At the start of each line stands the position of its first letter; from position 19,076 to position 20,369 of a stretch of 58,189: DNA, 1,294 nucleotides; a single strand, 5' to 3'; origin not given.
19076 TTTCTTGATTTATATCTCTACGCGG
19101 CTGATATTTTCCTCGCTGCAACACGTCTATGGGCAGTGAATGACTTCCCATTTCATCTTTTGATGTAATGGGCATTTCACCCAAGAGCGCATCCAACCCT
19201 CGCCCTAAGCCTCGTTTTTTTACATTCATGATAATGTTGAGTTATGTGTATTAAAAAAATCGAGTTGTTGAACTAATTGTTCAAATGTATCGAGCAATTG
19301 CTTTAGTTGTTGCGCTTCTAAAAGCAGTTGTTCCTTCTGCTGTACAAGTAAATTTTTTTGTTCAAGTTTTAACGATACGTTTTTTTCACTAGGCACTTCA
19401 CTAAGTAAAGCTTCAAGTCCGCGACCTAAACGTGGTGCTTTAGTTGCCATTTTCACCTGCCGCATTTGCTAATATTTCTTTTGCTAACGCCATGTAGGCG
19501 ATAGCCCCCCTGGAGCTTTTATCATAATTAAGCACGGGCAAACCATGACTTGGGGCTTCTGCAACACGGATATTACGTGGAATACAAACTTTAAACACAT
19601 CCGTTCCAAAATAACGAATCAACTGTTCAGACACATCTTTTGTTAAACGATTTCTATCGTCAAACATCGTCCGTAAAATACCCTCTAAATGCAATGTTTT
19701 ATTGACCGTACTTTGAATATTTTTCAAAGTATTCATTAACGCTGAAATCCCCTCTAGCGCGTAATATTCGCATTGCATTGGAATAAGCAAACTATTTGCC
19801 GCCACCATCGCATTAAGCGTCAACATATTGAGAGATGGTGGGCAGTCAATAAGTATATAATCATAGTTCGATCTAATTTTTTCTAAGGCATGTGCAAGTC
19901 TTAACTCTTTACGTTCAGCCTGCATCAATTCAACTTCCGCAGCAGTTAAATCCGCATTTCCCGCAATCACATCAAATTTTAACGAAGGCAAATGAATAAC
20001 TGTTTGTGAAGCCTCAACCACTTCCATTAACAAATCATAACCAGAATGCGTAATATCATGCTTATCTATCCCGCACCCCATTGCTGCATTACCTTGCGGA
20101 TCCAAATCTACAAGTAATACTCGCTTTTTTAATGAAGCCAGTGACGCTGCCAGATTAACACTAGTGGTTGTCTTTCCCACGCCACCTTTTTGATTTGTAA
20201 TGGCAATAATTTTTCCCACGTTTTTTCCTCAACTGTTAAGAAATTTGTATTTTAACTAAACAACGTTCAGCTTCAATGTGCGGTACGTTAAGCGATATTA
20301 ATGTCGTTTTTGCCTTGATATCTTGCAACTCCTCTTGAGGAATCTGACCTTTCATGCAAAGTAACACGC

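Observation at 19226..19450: Small ORF between parA and parB that mimics the ParB N-terminal ParA-interacting peptide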

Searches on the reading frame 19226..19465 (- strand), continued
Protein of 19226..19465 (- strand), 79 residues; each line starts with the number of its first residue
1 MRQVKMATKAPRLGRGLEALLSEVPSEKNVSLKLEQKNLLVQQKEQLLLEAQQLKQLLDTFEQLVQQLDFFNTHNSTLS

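Call 76: find_homologous_proteins(query=L010:3016-3885:+, max_evalue=1e-60)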
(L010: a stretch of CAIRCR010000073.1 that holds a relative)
Query L010:3016-3885:+ (290 aa): 7893 proteins with E <= 1e-60 among 8000 candidates; the best 120 are listed.
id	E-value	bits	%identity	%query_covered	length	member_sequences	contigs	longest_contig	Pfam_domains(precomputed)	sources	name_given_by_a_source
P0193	1.9e-176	603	99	100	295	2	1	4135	PF17762.9,PF23552.3,PF02195.27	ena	-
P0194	1.3e-135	469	78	100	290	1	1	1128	PF17762.9,PF23552.3,PF02195.27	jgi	jgi:ParB family chromosome partitioning protein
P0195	5.1e-134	464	77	100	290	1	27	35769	PF17762.9,PF23552.3,PF02195.27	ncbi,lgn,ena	-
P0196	7.5e-133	460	77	100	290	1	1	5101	PF17762.9,PF23552.3,PF02195.27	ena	-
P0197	2.5e-132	458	78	98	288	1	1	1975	PF17762.9,PF23552.3,PF02195.27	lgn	-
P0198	3.9e-132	458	77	100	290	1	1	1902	PF17762.9,PF23552.3,PF02195.27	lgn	-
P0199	8.0e-132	457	76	100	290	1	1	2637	PF17762.9,PF23552.3,PF02195.27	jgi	jgi:ParB family chromosome partitioning protein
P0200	1.0e-131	456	77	98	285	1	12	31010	PF17762.9,PF23552.3,PF02195.27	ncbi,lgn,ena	ncbi:MAG: ParB/RepB/Spo0J family partition protein [Methylococcales bacterium]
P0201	1.3e-131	456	77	98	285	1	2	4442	PF17762.9,PF23552.3,PF02195.27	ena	-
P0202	1.4e-131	456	77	98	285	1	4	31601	PF17762.9,PF23552.3,PF02195.27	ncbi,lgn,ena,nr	ncbi:MAG: ParB/RepB/Spo0J family partition protein [Methylococcales bacterium]|nr:ParB/RepB/Spo0J fa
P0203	1.5e-131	456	78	96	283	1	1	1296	PF17762.9,PF23552.3,PF02195.27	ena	-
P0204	1.6e-131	456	77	100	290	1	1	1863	PF17762.9,PF23552.3,PF02195.27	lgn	-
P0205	1.9e-131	455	78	96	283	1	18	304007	PF17762.9,PF23552.3,PF02195.27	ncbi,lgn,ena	-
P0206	2.2e-131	455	77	98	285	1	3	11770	PF17762.9,PF23552.3,PF02195.27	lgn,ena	-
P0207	2.9e-131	455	77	98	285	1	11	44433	PF17762.9,PF23552.3,PF02195.27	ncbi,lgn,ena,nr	ncbi:chromosome partitioning protein [Methylococcaceae bacterium]|nr:chromosome partitioning protein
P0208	3.4e-131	455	76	100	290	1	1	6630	PF17762.9,PF23552.3,PF02195.27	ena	-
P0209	6.7e-131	454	77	98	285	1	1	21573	PF17762.9,PF23552.3,PF02195.27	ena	-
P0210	7.1e-131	453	77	98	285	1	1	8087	PF17762.9,PF23552.3,PF02195.27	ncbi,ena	-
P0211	1.2e-130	453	77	98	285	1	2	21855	PF17762.9,PF23552.3,PF02195.27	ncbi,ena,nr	ncbi:MAG: ParB/RepB/Spo0J family partition protein [Methylococcaceae bacterium]|nr:ParB/RepB/Spo0J f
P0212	1.5e-130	452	76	98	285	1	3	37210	PF17762.9,PF23552.3,PF02195.27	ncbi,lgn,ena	-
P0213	1.5e-129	449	77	98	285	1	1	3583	PF17762.9,PF23552.3,PF02195.27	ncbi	-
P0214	2.1e-129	449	76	98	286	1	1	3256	PF17762.9,PF23552.3,PF02195.27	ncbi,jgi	jgi:ParB family chromosome partitioning protein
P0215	3.5e-129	448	75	98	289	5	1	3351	PF17762.9,PF23552.3,PF02195.27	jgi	jgi:ParB family chromosome partitioning protein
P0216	4.3e-129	448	77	96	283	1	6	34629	PF17762.9,PF23552.3,PF02195.27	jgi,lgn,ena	jgi:ParB family transcriptional regulator, chromosome partitioning protein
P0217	1.5e-128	446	76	98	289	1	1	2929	PF17762.9,PF23552.3,PF02195.27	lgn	-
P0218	1.6e-128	446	75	100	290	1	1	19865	PF17762.9,PF23552.3,PF02195.27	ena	-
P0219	1.0e-127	443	75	98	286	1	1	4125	PF17762.9,PF23552.3,PF02195.27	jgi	jgi:ParB family chromosome partitioning protein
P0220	1.1e-127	443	76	98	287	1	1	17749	PF17762.9,PF23552.3,PF02195.27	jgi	jgi:ParB family chromosome partitioning protein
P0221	1.6e-127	443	75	98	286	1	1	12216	PF17762.9,PF23552.3,PF02195.27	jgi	jgi:ParB family chromosome partitioning protein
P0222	2.6e-127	442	75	98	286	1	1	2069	PF17762.9,PF23552.3,PF02195.27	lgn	-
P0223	3.2e-127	442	74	98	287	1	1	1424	PF17762.9,PF23552.3,PF02195.27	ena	-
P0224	3.5e-127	441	76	98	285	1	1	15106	PF17762.9,PF23552.3,PF02195.27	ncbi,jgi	jgi:ParB family chromosome partitioning protein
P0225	9.3e-127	440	74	98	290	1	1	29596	PF17762.9,PF23552.3,PF02195.27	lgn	-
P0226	1.7e-126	439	74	98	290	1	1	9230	PF17762.9,PF23552.3,PF02195.27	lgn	-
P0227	4.6e-126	438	73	98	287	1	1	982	PF17762.9,PF23552.3,PF02195.27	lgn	-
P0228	5.2e-126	438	73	98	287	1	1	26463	PF17762.9,PF23552.3,PF02195.27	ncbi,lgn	ncbi:MAG: ParB/RepB/Spo0J family partition protein [Methylococcaceae bacterium]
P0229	7.3e-126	437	73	98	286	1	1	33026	PF17762.9,PF23552.3,PF02195.27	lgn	-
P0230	1.2e-125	436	74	98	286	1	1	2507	PF17762.9,PF23552.3,PF02195.27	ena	-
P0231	1.3e-125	436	76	98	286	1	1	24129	PF17762.9,PF23552.3,PF02195.27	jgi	jgi:ParB family chromosome partitioning protein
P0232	4.5e-125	434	74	98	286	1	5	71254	PF17762.9,PF23552.3,PF02195.27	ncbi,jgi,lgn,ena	-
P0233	5.2e-125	434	73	100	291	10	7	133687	PF17762.9,PF23552.3,PF02195.27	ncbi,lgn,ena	-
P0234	5.8e-125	434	74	98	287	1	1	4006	PF17762.9,PF23552.3,PF02195.27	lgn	-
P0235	8.3e-125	434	73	98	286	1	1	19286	PF17762.9,PF23552.3,PF02195.27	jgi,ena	jgi:ParB family transcriptional regulator, chromosome partitioning protein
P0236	1.3e-124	433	74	98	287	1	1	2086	PF17762.9,PF23552.3,PF02195.27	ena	-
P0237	2.1e-124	432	73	98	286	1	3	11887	PF17762.9,PF23552.3,PF02195.27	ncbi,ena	-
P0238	2.1e-124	432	73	98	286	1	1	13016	PF17762.9,PF23552.3,PF02195.27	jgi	jgi:ParB family transcriptional regulator, chromosome partitioning protein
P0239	3.5e-124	432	74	98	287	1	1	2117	PF17762.9,PF23552.3,PF02195.27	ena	-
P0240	4.7e-124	431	73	98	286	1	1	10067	PF17762.9,PF23552.3,PF02195.27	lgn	-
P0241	6.1e-124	431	74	98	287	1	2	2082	PF17762.9,PF23552.3,PF02195.27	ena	-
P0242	6.1e-124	431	74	98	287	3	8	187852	PF17762.9,PF23552.3,PF02195.27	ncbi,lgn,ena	-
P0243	7.1e-124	431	73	98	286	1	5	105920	PF17762.9,PF23552.3,PF02195.27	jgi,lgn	-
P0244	8.6e-124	430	78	91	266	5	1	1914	PF17762.9,PF23552.3,PF02195.27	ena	-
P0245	9.8e-124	430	73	98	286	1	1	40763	PF17762.9,PF23552.3,PF02195.27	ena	-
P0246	1.1e-123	430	73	98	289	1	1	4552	PF17762.9,PF23552.3,PF02195.27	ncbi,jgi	jgi:ParB family chromosome partitioning protein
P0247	1.2e-123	430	73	98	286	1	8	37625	PF17762.9,PF23552.3,PF02195.27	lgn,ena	-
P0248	3.1e-123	428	73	98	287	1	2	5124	PF17762.9,PF23552.3,PF02195.27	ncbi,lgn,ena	-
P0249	3.2e-123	428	74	98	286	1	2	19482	PF17762.9,PF23552.3,PF02195.27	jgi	jgi:ParB family chromosome partitioning protein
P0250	5.7e-123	428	73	98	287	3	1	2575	PF17762.9,PF23552.3,PF02195.27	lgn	-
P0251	8.7e-123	427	73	98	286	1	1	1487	PF17762.9,PF23552.3,PF02195.27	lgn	-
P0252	1.0e-122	427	72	98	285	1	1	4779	PF17762.9,PF23552.3,PF02195.27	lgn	-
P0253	1.3e-122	426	72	99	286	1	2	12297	PF17762.9,PF23552.3,PF02195.27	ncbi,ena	-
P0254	1.6e-122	426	73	98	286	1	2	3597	PF17762.9,PF23552.3,PF02195.27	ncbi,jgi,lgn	jgi:ParB family chromosome partitioning protein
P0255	1.7e-122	426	72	99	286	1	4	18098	PF17762.9,PF23552.3,PF02195.27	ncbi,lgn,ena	-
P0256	2.8e-122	425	72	98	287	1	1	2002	PF17762.9,PF23552.3,PF02195.27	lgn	-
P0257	3.4e-122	425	74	98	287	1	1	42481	PF17762.9,PF23552.3,PF02195.27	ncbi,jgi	jgi:ParB family chromosome partitioning protein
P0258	5.4e-122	424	79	90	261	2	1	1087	PF17762.9,PF23552.3,PF02195.27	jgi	jgi:ParB family chromosome partitioning protein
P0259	5.7e-122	424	72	98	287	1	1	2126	PF17762.9,PF23552.3,PF02195.27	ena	-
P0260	1.1e-121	423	74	96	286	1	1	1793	PF17762.9,PF23552.3,PF02195.27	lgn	-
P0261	1.1e-120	420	71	98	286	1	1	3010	PF17762.9,PF23552.3,PF02195.27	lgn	-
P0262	1.4e-120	420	72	98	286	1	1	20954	PF17762.9,PF23552.3,PF02195.27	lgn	-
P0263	2.3e-119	416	72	98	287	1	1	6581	PF17762.9,PF23552.3,PF02195.27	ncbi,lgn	-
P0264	2.4e-118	412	70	99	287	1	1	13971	PF17762.9,PF23552.3,PF02195.27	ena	-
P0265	2.0e-112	393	75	87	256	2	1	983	PF17762.9,PF23552.3,PF02195.27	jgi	jgi:ParB family chromosome partitioning protein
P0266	6.7e-110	385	67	98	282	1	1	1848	PF17762.9,PF23552.3,PF02195.27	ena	-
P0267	7.4e-109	381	67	98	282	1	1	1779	PF17762.9,PF23552.3,PF02195.27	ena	-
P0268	3.5e-108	379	68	98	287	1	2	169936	PF17762.9,PF23552.3,PF02195.27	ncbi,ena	-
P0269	1.1e-106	374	66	98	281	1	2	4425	PF17762.9,PF23552.3,PF02195.27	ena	-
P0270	1.2e-106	374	66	98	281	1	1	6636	PF17762.9,PF23552.3,PF02195.27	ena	-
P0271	3.2e-106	373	66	98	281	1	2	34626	PF17762.9,PF23552.3,PF02195.27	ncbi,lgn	ncbi:MAG: hypothetical protein RL755_100 [Pseudomonadota bacterium]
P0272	4.0e-106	372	67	99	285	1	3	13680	PF17762.9,PF23552.3,PF02195.27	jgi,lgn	jgi:ParB family chromosome partitioning protein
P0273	4.3e-106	372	66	98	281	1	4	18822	PF17762.9,PF23552.3,PF02195.27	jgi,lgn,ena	jgi:ParB family chromosome partitioning protein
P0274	5.1e-106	372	66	98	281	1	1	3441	PF17762.9,PF23552.3,PF02195.27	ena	-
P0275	3.0e-105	370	65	98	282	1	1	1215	PF17762.9,PF23552.3,PF02195.27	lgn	-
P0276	5.3e-105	369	64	98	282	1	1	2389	PF17762.9,PF23552.3,PF02195.27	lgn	-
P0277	1.8e-104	367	65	98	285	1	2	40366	PF17762.9,PF23552.3,PF02195.27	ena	-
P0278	2.1e-104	367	65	98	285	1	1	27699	PF17762.9,PF23552.3,PF02195.27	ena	-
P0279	2.6e-104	366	67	98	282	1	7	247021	PF17762.9,PF23552.3,PF02195.27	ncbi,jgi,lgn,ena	ncbi:MAG: hypothetical protein RLZZ66_2272 [Pseudomonadota bacterium]|jgi:ParB family chromosome par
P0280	2.6e-104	366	65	98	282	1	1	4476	PF17762.9,PF23552.3,PF02195.27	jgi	jgi:ParB family transcriptional regulator, chromosome partitioning protein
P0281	2.9e-104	366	63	98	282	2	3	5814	PF17762.9,PF23552.3,PF02195.27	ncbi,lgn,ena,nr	ncbi:MAG TPA: chromosome partitioning protein ParB [Methylococcaceae bacterium]|nr:chromosome partit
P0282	4.0e-104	366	75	81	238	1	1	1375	PF17762.9,PF23552.3,PF02195.27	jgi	jgi:ParB family chromosome partitioning protein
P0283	5.7e-104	365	65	98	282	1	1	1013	PF17762.9,PF23552.3,PF02195.27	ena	-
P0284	6.4e-104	365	65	98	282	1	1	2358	PF17762.9,PF23552.3,PF02195.27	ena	-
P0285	7.5e-104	365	65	98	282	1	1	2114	PF17762.9,PF23552.3,PF02195.27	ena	-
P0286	8.8e-104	365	65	98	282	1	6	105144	PF17762.9,PF23552.3,PF02195.27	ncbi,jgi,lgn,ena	ncbi:MAG: ParB/RepB/Spo0J family partition protein [Methylococcales bacterium]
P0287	1.0e-103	365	62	98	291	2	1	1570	PF17762.9,PF23552.3,PF02195.27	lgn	-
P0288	1.1e-103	364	65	98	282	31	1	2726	PF17762.9,PF23552.3,PF02195.27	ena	-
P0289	1.2e-103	364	65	98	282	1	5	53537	PF17762.9,PF23552.3,PF02195.27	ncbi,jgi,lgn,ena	ncbi:MAG: ParB/RepB/Spo0J family partition protein [Methylococcaceae bacterium]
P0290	2.1e-103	364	64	98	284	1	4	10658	PF17762.9,PF23552.3,PF02195.27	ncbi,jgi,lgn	jgi:ParB family chromosome partitioning protein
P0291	2.3e-103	363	63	98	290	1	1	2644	PF17762.9,PF23552.3,PF02195.27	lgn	-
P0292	2.4e-103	363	64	98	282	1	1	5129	PF17762.9,PF23552.3,PF02195.27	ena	-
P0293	3.2e-103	363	65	98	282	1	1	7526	PF17762.9,PF23552.3,PF02195.27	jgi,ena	jgi:ParB family chromosome partitioning protein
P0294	4.1e-103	363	64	98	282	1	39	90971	PF17762.9,PF23552.3,PF02195.27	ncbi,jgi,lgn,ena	jgi:ParB family chromosome partitioning protein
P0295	5.3e-103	362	65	98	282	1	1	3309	PF17762.9,PF23552.3,PF02195.27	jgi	-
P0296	7.6e-103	362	64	98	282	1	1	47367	PF17762.9,PF23552.3,PF02195.27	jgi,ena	jgi:ParB family chromosome partitioning protein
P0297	8.2e-103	362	64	98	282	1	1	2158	PF17762.9,PF23552.3,PF02195.27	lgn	-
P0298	9.1e-103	361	62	98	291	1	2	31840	PF17762.9,PF23552.3,PF02195.27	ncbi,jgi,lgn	jgi:ParB family chromosome partitioning protein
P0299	1.0e-102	361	64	98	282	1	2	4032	PF17762.9,PF23552.3,PF02195.27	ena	-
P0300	1.1e-102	361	64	97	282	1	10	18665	PF17762.9,PF23552.3,PF02195.27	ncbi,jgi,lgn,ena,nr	ncbi:MAG: ParB/RepB/Spo0J family partition protein [Gammaproteobacteria bacterium]|nr:ParB/RepB/Spo0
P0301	1.3e-102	361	65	98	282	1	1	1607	PF17762.9,PF23552.3,PF02195.27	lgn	-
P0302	2.1e-102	360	64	97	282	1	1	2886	PF17762.9,PF23552.3,PF02195.27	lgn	-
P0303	4.2e-102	359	63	98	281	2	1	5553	PF13384.13,PF17762.9,PF23552.3,PF02195.27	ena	-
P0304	4.5e-102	359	64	98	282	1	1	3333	PF17762.9,PF23552.3,PF02195.27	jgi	jgi:ParB family chromosome partitioning protein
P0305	5.0e-102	359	64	98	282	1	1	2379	PF17762.9,PF23552.3,PF02195.27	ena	-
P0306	8.1e-102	358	64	98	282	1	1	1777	PF17762.9,PF23552.3,PF02195.27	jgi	jgi:ParB family chromosome partitioning protein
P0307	8.2e-102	358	64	98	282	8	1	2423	PF17762.9,PF23552.3,PF02195.27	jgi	jgi:ParB family chromosome partitioning protein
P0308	1.0e-101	358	64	98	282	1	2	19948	PF17762.9,PF23552.3,PF02195.27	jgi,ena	-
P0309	1.1e-101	358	64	98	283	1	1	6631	PF17762.9,PF23552.3,PF02195.27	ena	-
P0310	1.1e-101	358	64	98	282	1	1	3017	PF17762.9,PF23552.3,PF02195.27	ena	-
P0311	1.9e-101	357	63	98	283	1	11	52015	PF17762.9,PF23552.3,PF02195.27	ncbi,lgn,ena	-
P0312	2.2e-101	357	61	98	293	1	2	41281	PF17762.9,PF23552.3,PF02195.27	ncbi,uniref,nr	ncbi:MAG: ParB/RepB/Spo0J family partition protein [Methylovulum sp.]|uniref:ParB/RepB/Spo0J family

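Call 78: find_encoding_contigs(protein=P0312, flank=2500, max_places=1)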
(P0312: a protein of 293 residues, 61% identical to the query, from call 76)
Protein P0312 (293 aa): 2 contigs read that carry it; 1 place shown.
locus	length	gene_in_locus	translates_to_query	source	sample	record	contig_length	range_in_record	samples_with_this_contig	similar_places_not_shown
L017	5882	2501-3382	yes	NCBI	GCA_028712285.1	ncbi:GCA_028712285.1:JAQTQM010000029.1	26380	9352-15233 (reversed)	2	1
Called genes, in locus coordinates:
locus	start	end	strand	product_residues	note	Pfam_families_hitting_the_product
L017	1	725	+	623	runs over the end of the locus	PF00890:FAD_binding_2 (faint), PF01134:GIDA, PF07992:Pyr_redox_2 (faint), PF12831:FAD_oxidored, PF21680:GIDA_C_1st, PF13932:SAM_GIDA_C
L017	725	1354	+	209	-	PF02527:GidB, PF05175:MTS (weak), PF13847:Methyltransf_31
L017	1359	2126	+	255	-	PF00142:Fer4_NifH (weak), PF01656:CbiA, PF02374:ArsA_ATPase (weak), PF06564:CBP_BcsQ, PF09140:MipZ (weak), PF10609:ParA, PF13614:AAA_31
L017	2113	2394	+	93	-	-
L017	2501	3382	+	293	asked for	PF02195:ParB_N, PF17762:HTH_ParB, PF23552:ParB_C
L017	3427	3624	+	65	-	PF07927:HicA_toxin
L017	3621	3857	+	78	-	-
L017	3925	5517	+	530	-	PF00501:AMP-binding, PF13193:AMP-binding_C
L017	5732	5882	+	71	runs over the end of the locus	PF15919:HicB_lk_antitox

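Call 79: find_encoding_contigs(protein=P0193, flank=2500, max_places=3)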
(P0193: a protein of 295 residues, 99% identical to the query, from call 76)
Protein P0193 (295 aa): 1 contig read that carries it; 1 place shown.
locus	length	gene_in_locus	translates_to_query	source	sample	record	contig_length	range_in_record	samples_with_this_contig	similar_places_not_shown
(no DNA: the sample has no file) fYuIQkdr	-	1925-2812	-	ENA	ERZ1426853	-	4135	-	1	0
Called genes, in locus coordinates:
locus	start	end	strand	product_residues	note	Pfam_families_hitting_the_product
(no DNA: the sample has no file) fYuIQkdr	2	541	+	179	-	?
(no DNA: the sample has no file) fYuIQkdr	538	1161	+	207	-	PF02527:GidB, PF05175:MTS (weak), PF13847:Methyltransf_31 (weak)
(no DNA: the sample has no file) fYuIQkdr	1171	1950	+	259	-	PF00142:Fer4_NifH (faint), PF01656:CbiA, PF02374:ArsA_ATPase, PF06564:CBP_BcsQ, PF09140:MipZ, PF10609:ParA, PF13614:AAA_31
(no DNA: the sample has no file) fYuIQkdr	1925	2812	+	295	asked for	PF02195:ParB_N, PF17762:HTH_ParB, PF23552:ParB_C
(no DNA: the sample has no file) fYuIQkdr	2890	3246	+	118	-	PF03899:ATP-synt_I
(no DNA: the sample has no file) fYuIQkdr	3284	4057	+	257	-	PF00119:ATP-synt_A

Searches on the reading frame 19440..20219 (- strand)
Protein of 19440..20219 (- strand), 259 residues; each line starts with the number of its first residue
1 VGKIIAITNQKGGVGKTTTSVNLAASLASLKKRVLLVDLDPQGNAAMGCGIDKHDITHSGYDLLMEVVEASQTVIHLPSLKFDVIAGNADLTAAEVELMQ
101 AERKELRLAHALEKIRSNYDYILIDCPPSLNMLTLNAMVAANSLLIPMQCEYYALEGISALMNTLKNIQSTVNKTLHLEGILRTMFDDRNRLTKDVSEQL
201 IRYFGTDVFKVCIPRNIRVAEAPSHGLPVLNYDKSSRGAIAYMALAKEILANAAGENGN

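Call 3: search_protein_families(library=pfam, proteins=[window:19440-20219:-], max_evalue=1)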
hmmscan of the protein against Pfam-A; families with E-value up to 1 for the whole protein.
window:19440-20219:- (259 aa): 12 families
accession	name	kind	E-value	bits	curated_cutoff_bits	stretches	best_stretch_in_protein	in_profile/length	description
PF13614.12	AAA_31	-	6.4e-66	222.1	27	1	3-177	2-176/177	AAA domain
PF01656.29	CbiA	-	1.3e-29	103.2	25.4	1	5-229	1-125/125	CobQ/CobB/MinD/ParA nucleotide binding domain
PF06564.18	CBP_BcsQ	-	4.1e-13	49.8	21.3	1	3-247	2-231/234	Cellulose biosynthesis protein BcsQ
PF09140.17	MipZ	-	7.5e-13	48.8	20.7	1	4-152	2-133/262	ATPase MipZ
PF10609.15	ParA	-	5.2e-12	46.1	27.1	1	3-249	4-245/246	NUBPL iron-transfer P-loop NTPase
PF02374.21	ArsA_ATPase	-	1.9e-11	44.2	24.3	1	10-221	8-222/305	Anion-transporting ATPase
PF00142.24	Fer4_NifH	-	1.3e-09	38.4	25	2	10-45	7-42/271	4Fe-4S iron sulfur cluster binding proteins, NifH/frxC family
PF07015.17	VirC1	-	0.00011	22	24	1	3-40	2-39/231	VirC1 protein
PF16575.11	CLP1_P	-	0.0022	18.3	26.6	1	13-42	4-33/188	mRNA cleavage and polyadenylation factor CLP1 P-loop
PF00448.28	SRP54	-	0.0026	17.8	22.7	1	13-47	11-45/196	SRP54-type protein, GTPase domain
PF03029.23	ATP_bind_1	-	0.0061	16.8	27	1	13-42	6-35/240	Conserved hypothetical ATP binding protein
PF01268.25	FTHFS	-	0.018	13.7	27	1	4-36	59-91/556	Formate--tetrahydrofolate ligase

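Call 4: search_protein_families(library=ncbifam, proteins=[window:19440-20219:-], max_evalue=1)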
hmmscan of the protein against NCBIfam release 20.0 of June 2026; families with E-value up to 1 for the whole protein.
window:19440-20219:- (259 aa): 40 families (the best 25 are shown)
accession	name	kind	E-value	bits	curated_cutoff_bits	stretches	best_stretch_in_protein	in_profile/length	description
NF041546.1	ParA_partition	equivalog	7.7e-34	117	180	2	4-48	1-45/203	ParA family partition ATPase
NF041283.1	PrgP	equivalog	4.9e-31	108.1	400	1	1-230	1-239/297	ParA superfamily DNA segregation protein PrgP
TIGR03453.1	partition_RepA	equivalog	2.8e-26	92.3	348.45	1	3-174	105-290/387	plasmid partitioning protein RepA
TIGR01969.1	minD_arch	subfamily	6.1e-26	91.1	201.75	1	4-251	2-232/251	cell division ATPase MinD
TIGR01968.1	minD_bact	equivalog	3e-22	79.2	212.9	1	3-251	2-238/261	septum site-determining protein MinD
TIGR03371.1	cellulose_yhjQ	equivalog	1.9e-21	76.7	157.85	1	3-251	2-243/246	cellulose biosynthesis protein BcsQ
NF010443.0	PRK13869.1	subfamily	1.5e-19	70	446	1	3-163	122-296/405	plasmid-partitioning protein RepA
NF010259.0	PRK13705.1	equivalog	2.6e-15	56.3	725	1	3-174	107-290/388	plasmid-partitioning protein SopA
TIGR01007.1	eps_fam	subfamily_domain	4.2e-13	49.3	108.05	1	3-140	18-148/204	polysaccharide biosynthesis tyrosine autokinase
TIGR01287.1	nifH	equivalog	1.6e-11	44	394.35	2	10-45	7-42/275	nitrogenase iron protein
NF033200.1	F430_CfbC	exception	2.3e-10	40.3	402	2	5-45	3-42/260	Ni-sirohydrochlorin a,c-diamide reductive cyclase ATP-dependent reductase subunit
NF047398.1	AAA_KGGVGR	domain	3.3e-10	40.6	90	1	3-40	3-40/190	KGGVGR-motif variant AAA ATPase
NF009701.0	PRK13230.1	subfamily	3.8e-09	36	350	2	10-46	8-44/291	nitrogenase reductase-like protein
NF008568.0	PRK11519.1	equivalog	8.9e-09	34.1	1068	1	4-143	528-659/720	tyrosine-protein kinase Wzc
TIGR00345.1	GET3_arsA_TRC40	subfamily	1.6e-08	34.4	135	1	11-44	5-38/299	TRC40/GET3/ArsA family transport-energizing ATPase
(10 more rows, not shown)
